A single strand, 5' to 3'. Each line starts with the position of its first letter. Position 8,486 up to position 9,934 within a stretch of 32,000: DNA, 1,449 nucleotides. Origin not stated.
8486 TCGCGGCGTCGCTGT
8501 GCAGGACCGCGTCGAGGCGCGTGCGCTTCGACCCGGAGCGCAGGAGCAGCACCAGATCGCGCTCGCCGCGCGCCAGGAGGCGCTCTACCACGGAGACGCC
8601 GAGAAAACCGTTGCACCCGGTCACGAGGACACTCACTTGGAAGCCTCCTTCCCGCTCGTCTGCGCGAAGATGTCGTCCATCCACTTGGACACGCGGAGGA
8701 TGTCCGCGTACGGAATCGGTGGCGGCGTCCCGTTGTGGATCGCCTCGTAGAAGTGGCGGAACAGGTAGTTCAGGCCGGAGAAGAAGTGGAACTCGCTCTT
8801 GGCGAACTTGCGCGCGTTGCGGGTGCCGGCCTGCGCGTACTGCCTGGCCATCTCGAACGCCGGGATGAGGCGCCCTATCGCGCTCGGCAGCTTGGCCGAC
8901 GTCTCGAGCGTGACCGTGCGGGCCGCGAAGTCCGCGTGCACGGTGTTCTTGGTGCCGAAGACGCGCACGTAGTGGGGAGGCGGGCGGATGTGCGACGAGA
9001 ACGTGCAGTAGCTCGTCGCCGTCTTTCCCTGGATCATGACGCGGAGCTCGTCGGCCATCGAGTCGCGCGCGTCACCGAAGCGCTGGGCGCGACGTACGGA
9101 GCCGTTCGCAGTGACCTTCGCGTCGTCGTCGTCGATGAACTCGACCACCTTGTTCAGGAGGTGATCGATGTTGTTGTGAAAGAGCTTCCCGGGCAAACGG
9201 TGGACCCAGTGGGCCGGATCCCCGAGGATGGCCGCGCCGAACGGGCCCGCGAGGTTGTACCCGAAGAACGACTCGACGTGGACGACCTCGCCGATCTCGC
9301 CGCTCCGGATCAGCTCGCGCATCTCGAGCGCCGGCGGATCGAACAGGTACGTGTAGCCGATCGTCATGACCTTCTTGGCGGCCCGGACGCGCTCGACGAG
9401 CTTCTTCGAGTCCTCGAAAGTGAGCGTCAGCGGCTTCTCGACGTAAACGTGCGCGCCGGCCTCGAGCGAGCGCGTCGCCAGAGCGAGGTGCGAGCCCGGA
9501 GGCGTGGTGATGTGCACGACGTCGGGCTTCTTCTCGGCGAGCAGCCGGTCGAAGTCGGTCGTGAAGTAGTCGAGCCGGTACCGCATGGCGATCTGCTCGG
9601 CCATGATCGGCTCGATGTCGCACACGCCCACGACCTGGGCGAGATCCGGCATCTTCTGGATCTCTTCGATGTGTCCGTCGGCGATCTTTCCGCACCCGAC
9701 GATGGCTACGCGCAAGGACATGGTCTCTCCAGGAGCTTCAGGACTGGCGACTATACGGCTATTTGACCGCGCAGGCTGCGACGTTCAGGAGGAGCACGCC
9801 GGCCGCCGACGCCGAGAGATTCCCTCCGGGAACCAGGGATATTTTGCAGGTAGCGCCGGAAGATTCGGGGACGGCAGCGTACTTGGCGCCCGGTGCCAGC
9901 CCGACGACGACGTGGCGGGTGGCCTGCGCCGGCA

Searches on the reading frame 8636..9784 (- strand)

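Call 16: search_protein_families(library=pfam, proteins=[window:8636-9784:-], max_evalue=0.00001)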
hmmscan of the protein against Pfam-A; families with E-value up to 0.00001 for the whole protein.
window:8636-9784:- (383 aa): 2 families
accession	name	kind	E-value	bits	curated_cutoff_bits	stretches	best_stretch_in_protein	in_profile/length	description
PF01408.29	GFO_IDH_MocA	-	2.2e-27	96.6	24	1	24-144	1-120/120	Oxidoreductase family, NAD-binding Rossmann fold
PF22725.1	GFO_IDH_MocA_C3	-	2.1e-08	34.6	27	1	153-282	2-123/124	GFO/IDH/MocA C-terminal domain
